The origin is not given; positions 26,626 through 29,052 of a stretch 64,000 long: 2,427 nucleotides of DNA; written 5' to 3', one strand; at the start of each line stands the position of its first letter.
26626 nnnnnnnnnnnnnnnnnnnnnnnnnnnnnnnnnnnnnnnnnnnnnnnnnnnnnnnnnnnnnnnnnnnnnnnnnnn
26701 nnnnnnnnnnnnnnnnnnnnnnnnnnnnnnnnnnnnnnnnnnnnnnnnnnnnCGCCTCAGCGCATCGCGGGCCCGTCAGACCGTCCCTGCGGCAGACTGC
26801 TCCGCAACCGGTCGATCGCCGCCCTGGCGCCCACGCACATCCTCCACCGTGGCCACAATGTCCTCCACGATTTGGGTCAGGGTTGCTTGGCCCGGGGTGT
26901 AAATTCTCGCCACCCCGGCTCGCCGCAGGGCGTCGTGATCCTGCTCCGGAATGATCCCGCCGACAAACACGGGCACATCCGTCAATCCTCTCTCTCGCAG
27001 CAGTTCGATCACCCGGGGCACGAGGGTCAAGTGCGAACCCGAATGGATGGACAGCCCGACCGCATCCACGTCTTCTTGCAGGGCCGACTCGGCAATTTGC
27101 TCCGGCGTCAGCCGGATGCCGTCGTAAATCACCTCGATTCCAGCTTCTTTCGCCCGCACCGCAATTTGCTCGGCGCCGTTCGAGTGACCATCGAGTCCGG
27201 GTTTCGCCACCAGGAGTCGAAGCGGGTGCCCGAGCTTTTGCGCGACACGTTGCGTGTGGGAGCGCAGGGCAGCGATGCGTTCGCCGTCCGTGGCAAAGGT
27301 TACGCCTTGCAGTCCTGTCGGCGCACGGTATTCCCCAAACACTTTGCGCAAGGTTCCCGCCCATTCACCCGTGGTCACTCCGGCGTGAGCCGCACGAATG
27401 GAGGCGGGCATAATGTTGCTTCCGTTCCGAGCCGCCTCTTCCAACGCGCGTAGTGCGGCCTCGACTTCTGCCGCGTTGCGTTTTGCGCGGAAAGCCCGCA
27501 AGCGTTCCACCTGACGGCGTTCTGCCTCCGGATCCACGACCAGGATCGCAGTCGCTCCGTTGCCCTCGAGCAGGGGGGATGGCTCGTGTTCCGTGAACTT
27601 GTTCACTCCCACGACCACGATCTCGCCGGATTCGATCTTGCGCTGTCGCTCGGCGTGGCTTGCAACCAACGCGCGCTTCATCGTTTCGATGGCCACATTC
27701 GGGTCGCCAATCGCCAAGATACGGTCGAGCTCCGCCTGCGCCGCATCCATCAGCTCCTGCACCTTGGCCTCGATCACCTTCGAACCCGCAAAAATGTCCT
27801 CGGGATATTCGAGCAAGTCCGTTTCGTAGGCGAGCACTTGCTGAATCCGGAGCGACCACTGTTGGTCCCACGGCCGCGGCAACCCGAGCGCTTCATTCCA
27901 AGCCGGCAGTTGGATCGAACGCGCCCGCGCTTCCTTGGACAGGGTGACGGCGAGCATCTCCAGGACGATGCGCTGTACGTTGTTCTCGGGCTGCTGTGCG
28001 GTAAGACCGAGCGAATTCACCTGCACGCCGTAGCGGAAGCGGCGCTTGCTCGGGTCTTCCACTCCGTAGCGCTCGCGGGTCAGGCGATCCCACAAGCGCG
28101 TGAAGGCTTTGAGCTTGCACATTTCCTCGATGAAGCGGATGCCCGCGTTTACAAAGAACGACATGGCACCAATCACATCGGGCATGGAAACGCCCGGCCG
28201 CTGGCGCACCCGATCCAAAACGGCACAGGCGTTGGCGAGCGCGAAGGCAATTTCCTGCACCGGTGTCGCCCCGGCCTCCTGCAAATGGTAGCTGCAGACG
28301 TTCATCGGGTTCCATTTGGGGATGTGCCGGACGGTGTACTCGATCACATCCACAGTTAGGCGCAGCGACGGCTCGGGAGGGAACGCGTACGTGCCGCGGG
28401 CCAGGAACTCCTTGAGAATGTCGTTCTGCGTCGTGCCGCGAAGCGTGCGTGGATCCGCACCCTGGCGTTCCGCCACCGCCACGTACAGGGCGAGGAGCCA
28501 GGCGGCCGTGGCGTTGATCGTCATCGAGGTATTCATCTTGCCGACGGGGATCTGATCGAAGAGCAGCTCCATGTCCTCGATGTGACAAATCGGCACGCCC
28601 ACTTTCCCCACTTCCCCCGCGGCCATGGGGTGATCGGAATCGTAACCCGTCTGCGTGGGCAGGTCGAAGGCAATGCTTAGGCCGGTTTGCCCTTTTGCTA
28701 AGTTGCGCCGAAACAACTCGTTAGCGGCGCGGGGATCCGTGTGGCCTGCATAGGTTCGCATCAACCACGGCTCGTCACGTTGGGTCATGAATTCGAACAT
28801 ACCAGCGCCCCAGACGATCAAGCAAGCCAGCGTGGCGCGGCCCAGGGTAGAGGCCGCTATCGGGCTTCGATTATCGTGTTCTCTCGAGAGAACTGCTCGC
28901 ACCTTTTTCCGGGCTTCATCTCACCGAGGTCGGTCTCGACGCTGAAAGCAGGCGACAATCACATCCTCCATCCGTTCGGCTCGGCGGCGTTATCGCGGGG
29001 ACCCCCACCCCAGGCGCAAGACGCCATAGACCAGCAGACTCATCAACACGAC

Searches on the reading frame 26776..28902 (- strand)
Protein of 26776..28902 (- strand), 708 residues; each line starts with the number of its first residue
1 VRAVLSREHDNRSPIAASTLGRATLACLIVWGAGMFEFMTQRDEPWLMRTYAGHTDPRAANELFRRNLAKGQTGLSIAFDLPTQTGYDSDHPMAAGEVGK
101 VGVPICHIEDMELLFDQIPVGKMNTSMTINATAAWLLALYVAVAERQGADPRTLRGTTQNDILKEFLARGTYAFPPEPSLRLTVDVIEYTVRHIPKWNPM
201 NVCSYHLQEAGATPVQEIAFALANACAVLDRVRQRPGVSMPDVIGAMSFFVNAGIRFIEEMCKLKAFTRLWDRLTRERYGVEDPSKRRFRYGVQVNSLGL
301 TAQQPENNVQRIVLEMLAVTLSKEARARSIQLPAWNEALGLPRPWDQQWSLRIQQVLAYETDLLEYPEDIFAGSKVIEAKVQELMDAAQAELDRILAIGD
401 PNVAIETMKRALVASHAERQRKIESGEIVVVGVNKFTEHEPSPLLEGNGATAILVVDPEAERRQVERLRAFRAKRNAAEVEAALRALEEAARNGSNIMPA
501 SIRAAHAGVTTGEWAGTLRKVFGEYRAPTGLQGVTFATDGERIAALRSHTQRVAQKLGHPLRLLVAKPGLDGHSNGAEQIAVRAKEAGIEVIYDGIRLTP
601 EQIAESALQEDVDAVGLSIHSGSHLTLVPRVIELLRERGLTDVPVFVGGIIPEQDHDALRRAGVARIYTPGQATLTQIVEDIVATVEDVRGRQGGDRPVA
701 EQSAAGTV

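Call 85: search_protein_families(library=pfam, proteins=[window:26776-28902:-], max_evalue=0.00001)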
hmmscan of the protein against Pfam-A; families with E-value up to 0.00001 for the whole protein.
window:26776-28902:- (708 aa): 2 families
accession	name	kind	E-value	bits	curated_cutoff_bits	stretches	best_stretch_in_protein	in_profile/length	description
PF01642.28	MM_CoA_mutase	-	7.1e-134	447.6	22.1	1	41-523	42-512/512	Methylmalonyl-CoA mutase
PF02310.24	B12-binding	-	4.4e-21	75.4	32.1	1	562-678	2-120/121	B12 binding domain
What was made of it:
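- AdoCbl use: an AdoCbl-dependent methylmalonyl-CoA mutase is encoded at 26776-28902 (call 85).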
